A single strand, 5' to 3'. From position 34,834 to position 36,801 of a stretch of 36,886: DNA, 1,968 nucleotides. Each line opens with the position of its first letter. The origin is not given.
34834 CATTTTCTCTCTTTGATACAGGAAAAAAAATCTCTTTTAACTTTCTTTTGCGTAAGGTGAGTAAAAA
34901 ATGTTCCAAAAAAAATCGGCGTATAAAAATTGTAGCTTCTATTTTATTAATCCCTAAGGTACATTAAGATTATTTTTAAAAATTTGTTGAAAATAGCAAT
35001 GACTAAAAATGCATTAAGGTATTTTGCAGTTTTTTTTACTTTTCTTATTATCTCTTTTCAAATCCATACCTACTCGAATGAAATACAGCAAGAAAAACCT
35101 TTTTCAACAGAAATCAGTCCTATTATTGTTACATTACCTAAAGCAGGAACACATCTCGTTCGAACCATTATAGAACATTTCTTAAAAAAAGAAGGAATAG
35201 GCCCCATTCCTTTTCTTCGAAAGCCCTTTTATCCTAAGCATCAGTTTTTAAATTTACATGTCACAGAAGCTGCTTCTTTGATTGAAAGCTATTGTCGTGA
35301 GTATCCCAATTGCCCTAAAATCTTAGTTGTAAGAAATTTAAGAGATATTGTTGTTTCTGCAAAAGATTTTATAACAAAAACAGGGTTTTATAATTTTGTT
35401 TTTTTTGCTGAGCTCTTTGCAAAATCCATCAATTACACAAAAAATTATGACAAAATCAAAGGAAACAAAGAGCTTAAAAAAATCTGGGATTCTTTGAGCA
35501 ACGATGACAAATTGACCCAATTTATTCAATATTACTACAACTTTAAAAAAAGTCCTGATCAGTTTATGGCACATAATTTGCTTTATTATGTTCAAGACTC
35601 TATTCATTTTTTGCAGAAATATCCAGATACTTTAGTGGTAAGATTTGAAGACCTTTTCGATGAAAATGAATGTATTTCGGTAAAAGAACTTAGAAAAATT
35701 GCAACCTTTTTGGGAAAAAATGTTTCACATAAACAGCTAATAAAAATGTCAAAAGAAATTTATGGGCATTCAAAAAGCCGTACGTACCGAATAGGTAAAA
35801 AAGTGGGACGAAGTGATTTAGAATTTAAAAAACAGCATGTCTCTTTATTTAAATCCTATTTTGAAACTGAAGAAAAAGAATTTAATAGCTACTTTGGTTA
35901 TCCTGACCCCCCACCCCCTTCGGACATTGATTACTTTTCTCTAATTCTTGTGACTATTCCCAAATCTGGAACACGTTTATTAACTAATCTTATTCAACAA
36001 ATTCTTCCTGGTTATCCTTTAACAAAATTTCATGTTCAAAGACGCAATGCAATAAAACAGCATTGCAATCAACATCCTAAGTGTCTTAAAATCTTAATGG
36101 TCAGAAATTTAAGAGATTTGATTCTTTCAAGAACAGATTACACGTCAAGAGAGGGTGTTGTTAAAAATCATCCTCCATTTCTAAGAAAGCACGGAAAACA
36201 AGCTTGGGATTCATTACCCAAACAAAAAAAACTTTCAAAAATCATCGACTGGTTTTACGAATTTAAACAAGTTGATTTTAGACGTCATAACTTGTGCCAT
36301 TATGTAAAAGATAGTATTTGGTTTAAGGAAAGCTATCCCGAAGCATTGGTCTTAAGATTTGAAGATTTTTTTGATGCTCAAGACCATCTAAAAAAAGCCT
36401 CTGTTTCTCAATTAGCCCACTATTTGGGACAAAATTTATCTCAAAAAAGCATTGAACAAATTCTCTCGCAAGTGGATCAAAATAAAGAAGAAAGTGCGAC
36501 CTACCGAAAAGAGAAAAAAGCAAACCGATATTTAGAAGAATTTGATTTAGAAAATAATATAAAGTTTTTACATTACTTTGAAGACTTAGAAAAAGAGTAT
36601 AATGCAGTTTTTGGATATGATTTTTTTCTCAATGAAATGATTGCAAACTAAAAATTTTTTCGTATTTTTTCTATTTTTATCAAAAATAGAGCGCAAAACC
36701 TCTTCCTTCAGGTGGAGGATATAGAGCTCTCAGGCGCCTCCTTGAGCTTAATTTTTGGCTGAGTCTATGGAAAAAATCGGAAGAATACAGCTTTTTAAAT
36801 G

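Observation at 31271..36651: Cluster of four sulfotransferase domains next to the Kdo/Lpt operon and a GT9 glycosyltransferase: candidate undescribed sulfation system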

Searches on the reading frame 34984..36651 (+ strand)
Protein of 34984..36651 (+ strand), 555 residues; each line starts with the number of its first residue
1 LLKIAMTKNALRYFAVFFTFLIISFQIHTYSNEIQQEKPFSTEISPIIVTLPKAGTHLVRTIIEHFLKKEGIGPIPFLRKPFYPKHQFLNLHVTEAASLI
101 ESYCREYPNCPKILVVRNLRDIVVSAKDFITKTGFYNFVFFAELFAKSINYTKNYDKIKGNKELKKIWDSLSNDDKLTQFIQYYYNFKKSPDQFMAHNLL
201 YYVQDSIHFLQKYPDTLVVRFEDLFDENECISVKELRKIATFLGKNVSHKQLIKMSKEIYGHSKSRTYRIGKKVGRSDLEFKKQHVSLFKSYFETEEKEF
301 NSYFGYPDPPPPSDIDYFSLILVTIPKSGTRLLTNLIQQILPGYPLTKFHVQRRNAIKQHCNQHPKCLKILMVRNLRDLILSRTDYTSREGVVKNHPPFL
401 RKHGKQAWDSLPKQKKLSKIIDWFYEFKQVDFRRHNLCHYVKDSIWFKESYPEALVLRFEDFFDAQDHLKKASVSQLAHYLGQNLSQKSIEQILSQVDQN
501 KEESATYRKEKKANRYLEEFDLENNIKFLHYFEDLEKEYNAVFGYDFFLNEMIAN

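Call 3: search_protein_families(library=pfam, proteins=[window:34984-36651:+], max_evalue=1)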
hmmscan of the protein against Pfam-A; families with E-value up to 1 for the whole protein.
window:34984-36651:+ (555 aa): 6 families
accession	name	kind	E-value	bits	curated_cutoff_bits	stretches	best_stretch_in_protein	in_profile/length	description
PF00685.33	Sulfotransfer_1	-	2.5e-10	40.6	22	3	47-298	5-240/255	Sulfotransferase domain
PF03672.18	UPF0154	-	0.00054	20.2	27.1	0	221-259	20-58/60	Uncharacterised protein family (UPF0154)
PF08479.16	POTRA_2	-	0.049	13.9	24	0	466-498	11-44/76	POTRA domain, ShlB-type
PF00046.35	Homeodomain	-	0.1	12.9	22.9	0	457-490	13-44/57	Homeodomain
PF18799.6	LPD5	-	0.11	13.2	27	1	234-299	36-103/144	Large polyvalent protein-associated domain 5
PF01628.27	HrcA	-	0.75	10.2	22.2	0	463-508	60-105/215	HrcA protein C terminal domain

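Call 4: search_protein_families(library=ncbifam, proteins=[window:34984-36651:+], max_evalue=1)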
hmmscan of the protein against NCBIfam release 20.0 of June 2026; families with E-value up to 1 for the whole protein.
window:34984-36651:+ (555 aa): 1 family
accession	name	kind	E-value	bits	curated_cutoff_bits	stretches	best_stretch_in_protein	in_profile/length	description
NF052394.1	NodProtNoeE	equivalog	0.66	8.6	500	0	322-339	13-30/387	nodulation protein NoeE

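Call 7: find_homologous_proteins(query=window:34984-36651:+)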
Query window:34984-36651:+ (555 aa): 1 proteins with E <= 0.001 among 5009 candidates.
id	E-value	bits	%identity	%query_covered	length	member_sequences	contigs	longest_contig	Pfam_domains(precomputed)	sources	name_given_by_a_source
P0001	0.0e+0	1256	100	99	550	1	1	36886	PF00685.34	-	-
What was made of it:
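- Tried and rejected: Word-index homolog search with the 555-aa protein found only itself (call 7).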

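Call 18: search_solved_structures(query=window:34984-36651:+, max_evalue=1, show_alignments=2)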
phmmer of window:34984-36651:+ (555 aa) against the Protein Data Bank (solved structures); distinct sequences matched with E-value up to 1: 13.
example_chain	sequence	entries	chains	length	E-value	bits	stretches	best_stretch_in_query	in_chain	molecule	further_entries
1oqp_A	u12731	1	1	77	0.38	12.4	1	224-258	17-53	Caltractin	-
5z1q_A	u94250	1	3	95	0.6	11.8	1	487-552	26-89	Centrin protein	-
4gjg_A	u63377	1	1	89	0.67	11.6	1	226-259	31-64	Troponin C, slow skeletal and cardiac muscles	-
1r2u_A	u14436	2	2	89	0.69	11.6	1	226-259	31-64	troponin C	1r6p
6klu_A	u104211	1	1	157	0.79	11.4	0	226-259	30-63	Troponin C, slow skeletal and cardiac muscles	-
1ap4_A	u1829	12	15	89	0.79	11.4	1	225-259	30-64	CARDIAC N-TROPONIN C | TROPONIN C, SLOW SKELETAL AND CARDIAC MUSCLES | PROTEIN (TROPONIN C)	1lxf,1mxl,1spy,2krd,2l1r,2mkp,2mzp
2kgb_C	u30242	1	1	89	0.8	11.4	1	225-259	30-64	Troponin C, slow skeletal and cardiac muscles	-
2jxl_A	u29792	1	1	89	0.8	11.4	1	225-259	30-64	Troponin C, slow skeletal and cardiac muscles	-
9mo4_G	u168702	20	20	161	0.81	11.3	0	226-259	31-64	Troponin C, slow skeletal and cardiac muscles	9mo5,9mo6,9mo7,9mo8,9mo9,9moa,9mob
3qrx_A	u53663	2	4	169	0.86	11.3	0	224-258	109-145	Centrin | Caltractin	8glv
4aqr_A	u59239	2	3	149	0.87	11.2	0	224-260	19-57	CALMODULIN-7 | CALMODULIN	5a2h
2joj_A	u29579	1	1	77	0.88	11.2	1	488-552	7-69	Centrin protein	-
8uww_C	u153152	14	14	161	0.97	11.1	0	226-259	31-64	Troponin C, slow skeletal and cardiac muscles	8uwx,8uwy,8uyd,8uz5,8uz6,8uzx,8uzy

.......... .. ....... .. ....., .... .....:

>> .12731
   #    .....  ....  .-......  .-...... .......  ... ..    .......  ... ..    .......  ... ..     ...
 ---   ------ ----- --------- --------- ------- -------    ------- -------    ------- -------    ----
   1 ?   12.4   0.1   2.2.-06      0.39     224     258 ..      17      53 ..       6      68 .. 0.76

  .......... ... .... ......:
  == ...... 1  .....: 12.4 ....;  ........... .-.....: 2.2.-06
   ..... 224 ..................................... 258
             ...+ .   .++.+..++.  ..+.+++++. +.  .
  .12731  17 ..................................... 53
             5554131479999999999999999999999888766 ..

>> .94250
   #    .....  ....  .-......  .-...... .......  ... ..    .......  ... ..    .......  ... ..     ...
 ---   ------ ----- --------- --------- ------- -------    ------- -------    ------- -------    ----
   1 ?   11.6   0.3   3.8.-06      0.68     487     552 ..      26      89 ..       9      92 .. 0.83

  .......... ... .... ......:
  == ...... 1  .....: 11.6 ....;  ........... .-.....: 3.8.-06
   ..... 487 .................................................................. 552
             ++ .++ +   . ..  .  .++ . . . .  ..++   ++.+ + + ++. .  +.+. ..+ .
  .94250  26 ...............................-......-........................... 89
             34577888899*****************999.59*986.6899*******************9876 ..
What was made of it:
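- Tried and rejected: phmmer of the 555-aa protein against PDB gave only spurious EF-hand hits (call 18).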

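Call 38: search_protein_representatives(protein=window:34984-36651:+)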
Query: 555 residues. Proteins with E-value up to 0.001 (for the whole library): 79; up to 1e-10: 6; up to 1e-30: 4. The best 79 are listed.
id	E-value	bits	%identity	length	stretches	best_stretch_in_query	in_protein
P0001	0.0e+00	1256.3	100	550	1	6-555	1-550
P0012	1.1e-40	156.1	43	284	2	407-547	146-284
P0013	4.1e-38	147.7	42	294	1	44-307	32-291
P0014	2.9e-31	125.1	42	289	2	407-545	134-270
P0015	2.4e-12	62.7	34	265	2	16-135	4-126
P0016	6.8e-12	61.2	38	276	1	47-293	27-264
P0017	1.5e-10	56.7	31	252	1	111-294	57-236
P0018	1.3e-08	50.3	28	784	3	172-292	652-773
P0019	1.4e-08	50.2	40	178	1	45-150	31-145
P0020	1.1e-07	47.2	30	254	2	172-294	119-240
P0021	1.1e-07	47.2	38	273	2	211-291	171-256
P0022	1.2e-07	47.2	28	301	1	38-292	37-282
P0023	1.7e-07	46.6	31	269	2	209-292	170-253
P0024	1.8e-07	46.5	33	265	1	41-310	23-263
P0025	2.4e-07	46.1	31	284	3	165-294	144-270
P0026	2.9e-07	45.9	29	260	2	25-139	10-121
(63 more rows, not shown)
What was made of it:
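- Tried and rejected: The exhaustive HMMER search was needed instead (call 38).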

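Call 62: list_cluster_members(proteins=[P0012, P0014, P0015, P0016, P0017, P0018, P0021, P0022, P0024, P0026])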
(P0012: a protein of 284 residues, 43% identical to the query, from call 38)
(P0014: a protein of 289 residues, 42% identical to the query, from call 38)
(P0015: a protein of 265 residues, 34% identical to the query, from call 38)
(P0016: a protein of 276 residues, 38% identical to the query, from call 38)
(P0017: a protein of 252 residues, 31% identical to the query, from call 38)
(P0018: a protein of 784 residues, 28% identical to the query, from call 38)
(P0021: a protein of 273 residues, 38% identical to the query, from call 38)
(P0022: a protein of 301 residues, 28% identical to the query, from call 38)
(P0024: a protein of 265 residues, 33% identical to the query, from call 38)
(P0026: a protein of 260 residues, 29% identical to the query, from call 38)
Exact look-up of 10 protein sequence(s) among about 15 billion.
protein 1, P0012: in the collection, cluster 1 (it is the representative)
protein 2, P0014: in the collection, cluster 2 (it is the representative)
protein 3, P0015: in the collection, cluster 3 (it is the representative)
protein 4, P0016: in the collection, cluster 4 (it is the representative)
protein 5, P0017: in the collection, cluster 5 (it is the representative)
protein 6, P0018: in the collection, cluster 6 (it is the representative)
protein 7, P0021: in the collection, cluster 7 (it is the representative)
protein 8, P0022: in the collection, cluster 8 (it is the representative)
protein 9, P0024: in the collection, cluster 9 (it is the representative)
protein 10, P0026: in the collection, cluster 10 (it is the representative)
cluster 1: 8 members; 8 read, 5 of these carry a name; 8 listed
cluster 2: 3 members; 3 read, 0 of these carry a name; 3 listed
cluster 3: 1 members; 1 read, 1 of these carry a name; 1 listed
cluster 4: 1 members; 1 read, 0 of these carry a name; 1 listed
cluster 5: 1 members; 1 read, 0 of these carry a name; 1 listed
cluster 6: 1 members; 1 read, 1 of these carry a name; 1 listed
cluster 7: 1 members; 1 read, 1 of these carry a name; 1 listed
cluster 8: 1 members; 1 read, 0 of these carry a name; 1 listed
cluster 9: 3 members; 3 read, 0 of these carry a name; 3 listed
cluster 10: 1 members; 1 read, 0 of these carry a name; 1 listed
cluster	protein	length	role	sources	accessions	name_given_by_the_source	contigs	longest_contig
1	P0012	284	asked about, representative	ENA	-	-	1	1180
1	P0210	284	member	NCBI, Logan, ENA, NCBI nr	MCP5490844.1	MAG: sulfotransferase domain-containing protein [Chlamydiales bacterium] | sulfotransferase domain-containing protein [Chlamydiales bacterium]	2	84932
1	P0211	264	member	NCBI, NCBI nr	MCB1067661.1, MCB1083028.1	MAG: sulfotransferase domain-containing protein [Simkania sp.] | sulfotransferase domain-containing protein [Simkania sp.]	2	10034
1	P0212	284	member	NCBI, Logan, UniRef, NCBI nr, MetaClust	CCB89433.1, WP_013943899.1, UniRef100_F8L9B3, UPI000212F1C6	sulfotransferase domain-containing protein [Simkania negevensis] | Sulfotransferase domain-containing protein n=1 Tax=Simkania negevensis (strain ATCC ... | status=active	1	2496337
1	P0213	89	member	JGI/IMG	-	hypothetical protein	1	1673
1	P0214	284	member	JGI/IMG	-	hypothetical protein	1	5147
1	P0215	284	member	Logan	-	-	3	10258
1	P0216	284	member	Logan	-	-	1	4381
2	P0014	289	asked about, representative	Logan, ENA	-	-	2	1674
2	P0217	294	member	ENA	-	-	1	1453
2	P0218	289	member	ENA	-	-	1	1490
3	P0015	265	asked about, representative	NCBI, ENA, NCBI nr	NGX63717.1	MAG: hypothetical protein KR126chlam6_01130 [Candidatus Anoxychlamydiales bacterium] | hypothetical protein [Candidatus Anoxychlamydiales bacterium]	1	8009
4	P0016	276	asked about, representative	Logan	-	-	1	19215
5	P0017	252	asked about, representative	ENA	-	-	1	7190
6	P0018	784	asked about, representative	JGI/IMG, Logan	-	hypothetical protein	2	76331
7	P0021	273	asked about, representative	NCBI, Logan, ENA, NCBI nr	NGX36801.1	MAG: hypothetical protein K1000chlam1_01654 [Candidatus Anoxychlamydiales bacterium] | hypothetical protein [Candidatus Anoxychlamydiales bacterium]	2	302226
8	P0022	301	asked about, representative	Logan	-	-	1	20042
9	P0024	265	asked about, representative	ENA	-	-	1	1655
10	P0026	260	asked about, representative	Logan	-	-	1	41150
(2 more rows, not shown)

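Call 63: find_encoding_contigs(protein=P0212, flank=10000, max_places=1)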
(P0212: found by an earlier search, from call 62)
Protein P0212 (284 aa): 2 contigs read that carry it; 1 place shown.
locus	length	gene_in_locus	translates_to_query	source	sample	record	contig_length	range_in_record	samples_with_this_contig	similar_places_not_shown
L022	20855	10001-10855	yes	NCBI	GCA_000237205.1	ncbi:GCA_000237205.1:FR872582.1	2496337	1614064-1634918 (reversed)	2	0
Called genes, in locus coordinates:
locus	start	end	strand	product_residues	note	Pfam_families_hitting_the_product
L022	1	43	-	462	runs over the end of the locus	PF07992:Pyr_redox_2, PF13738:Pyr_redox_3, PF00070:Pyr_redox, PF02852:Pyr_redox_dim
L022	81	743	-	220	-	-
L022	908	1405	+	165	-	-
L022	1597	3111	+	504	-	PF05977:MFS_3 (weak), PF07690:MFS_1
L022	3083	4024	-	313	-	PF12146:Hydrolase_4, PF00561:Abhydrolase_1, PF12697:Abhydrolase_6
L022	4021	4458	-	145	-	PF00293:NUDIX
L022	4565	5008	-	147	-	-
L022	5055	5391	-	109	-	-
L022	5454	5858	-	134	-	-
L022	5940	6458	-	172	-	PF08020:DUF1706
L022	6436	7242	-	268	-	-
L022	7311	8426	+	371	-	-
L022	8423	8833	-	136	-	PF01878:EVE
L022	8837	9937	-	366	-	PF00266:Aminotran_5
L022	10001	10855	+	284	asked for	PF00685:Sulfotransfer_1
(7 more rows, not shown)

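Call 77: predict_structure(alignment_id=A4)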
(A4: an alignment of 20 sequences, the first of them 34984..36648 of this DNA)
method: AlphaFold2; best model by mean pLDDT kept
length: 555 residues; sequences in the alignment: 20
mean_pLDDT: 79.9   pTM: 0.58
mean pLDDT of the five models: 79.9, 79.8, 79.6, 74.4, 67.6
residues with pLDDT >= 90: 170; 70-90: 260; 50-70: 98; < 50: 27
segments of 3 or more residues with pLDDT < 50: 35-41, 387-393, 547-555
pLDDT, mean of each block of 10 residues (from residue 1): 64 90 90 52 80 90 94 70 90 86 92 96 92 83 85 66 88 94 84 71 94 97 84 96 95 89 62 76 91 94 84 56 69 84 83 80 81 79 54 62 81 77 69 65 84 86 80 86 88 85 67 59 72 77 62 43
secondary structure, 60 per line:
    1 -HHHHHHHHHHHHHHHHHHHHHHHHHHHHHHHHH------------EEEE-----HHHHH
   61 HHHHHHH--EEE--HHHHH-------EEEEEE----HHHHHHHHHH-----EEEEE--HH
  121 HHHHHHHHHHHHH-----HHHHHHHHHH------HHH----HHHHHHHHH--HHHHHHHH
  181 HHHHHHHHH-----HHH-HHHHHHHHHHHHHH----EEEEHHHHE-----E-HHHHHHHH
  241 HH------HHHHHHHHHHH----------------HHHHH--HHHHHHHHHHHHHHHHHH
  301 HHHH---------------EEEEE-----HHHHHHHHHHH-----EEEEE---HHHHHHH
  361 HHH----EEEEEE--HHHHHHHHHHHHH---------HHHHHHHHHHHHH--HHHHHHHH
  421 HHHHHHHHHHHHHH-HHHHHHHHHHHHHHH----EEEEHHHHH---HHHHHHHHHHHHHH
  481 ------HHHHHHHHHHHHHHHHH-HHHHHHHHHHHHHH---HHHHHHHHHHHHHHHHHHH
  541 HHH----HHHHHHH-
elements in order: H2-34 E47-50 H56-67 E70-72 H75-79 E87-92 H97-106 E112-116 H119-133 H139-148 H162-170 H173-189 H199-212 E217-220 H221-224 H233-242 H249-259 H276-280 H283-304 E320-324 H330-340 E346-350 H354-363 E368-373 H376-388 H398-410 H413-434 H436-450 E455-458 H459-463 H467-480 H487-503 H505-518 H522-543 H548-554
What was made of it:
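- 34984..36651 (+): Two-domain type-B sulfotransferase. The gene-caller start is the ATG at 34999 (550 aa). It has an N-terminal hydrophobic helix, domain 1 at about 35002-35901, a Pro-rich linker, and domain 2 at about 35905-36624. AlphaFold pLDDT 79.9 (call 77).
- Checked: AlphaFold models each as a separate SULT fold behind an N-terminal helix at residues 2-34 (call 77).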

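Call 80: fold_search(model_id=the predicted structure, library=pdb)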
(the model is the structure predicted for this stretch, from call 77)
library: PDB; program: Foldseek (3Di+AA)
matches with E <= 10: 505; with E <= 0.001: 20
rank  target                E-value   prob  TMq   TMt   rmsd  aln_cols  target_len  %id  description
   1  5x2b_J                1.9e-05  1.00  0.31  0.59   6.0       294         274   16  Crystal structure of mouse sulfotransferase SULT7A1 complexed with PAP (released 2018-03-28)
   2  1ov4                  1.2e-04  1.00  0.30  0.57   7.2       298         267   15  Crystal structure of human DHEA-ST complexed with androsterone (released 2004-02-17)
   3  5x2b_B                1.5e-04  1.00  0.30  0.56   6.6       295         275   17  Crystal structure of mouse sulfotransferase SULT7A1 complexed with PAP (released 2018-03-28)
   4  1efh_A                1.7e-04  1.00  0.30  0.56   6.3       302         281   15  CRYSTAL STRUCTURE OF THE HUMAN HYDROXYSTEROID SULFOTRANSFERASE IN THE PRESENCE OF PAP (released 2000-09-06)
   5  5x2b_A                1.9e-04  1.00  0.30  0.55   6.9       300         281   17  Crystal structure of mouse sulfotransferase SULT7A1 complexed with PAP (released 2018-03-28)
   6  3bfx_A                2.2e-04  1.00  0.29  0.59   5.5       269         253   18  Crystal structure of human sulfotransferase SULT1C1 in complex with PAP (released 2007-12-04)
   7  1zd1_A                2.5e-04  1.00  0.28  0.57   6.2       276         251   15  Human Sulfortransferase SULT4A1 (released 2005-04-26)
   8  1efh_B                2.5e-04  1.00  0.29  0.54   7.2       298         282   14  CRYSTAL STRUCTURE OF THE HUMAN HYDROXYSTEROID SULFOTRANSFERASE IN THE PRESENCE OF PAP (released 2000-09-06)
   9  2qp3                  3.1e-04  1.00  0.29  0.56   7.1       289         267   14  Identification and Characterization of Two Amino Acids Critical for the Substrate Inhibition of SULT2A1 (released 2008-07-29)
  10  5x2b_G                3.3e-04  1.00  0.30  0.56   6.2       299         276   16  Crystal structure of mouse sulfotransferase SULT7A1 complexed with PAP (released 2018-03-28)
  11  1zd1_B                3.8e-04  1.00  0.28  0.59   8.3       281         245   14  Human Sulfortransferase SULT4A1 (released 2005-04-26)
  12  1aqu_B                3.8e-04  1.00  0.29  0.53   6.9       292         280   15  ESTROGEN SULFOTRANSFERASE WITH BOUND INACTIVE COFACTOR PAP AND 17-BETA ESTRADIOL (released 1998-10-28)
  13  7d1x_A                4.1e-04  1.00  0.30  0.58   5.3       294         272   16  Crystal structure of 7-alpha-hydroxyl bile acid sulfotransferase (Sult2a8) (released 2021-09-22)
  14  1q1z                  4.1e-04  1.00  0.30  0.54   6.4       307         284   15  Crystal structure of human cholesterol sulfotransferase (SULT2B1b) in the presence of PAP (released 2003-11-11)
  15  2reo                  4.3e-04  1.00  0.28  0.64   5.7       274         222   15  Crystal structure of human sulfotransferase 1C3 (Sult1C3) in complex with PAP (released 2007-10-09)
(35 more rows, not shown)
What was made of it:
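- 34984..36651 (+): Foldseek hits SULT7A1, SULT2A1 and others (call 80).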
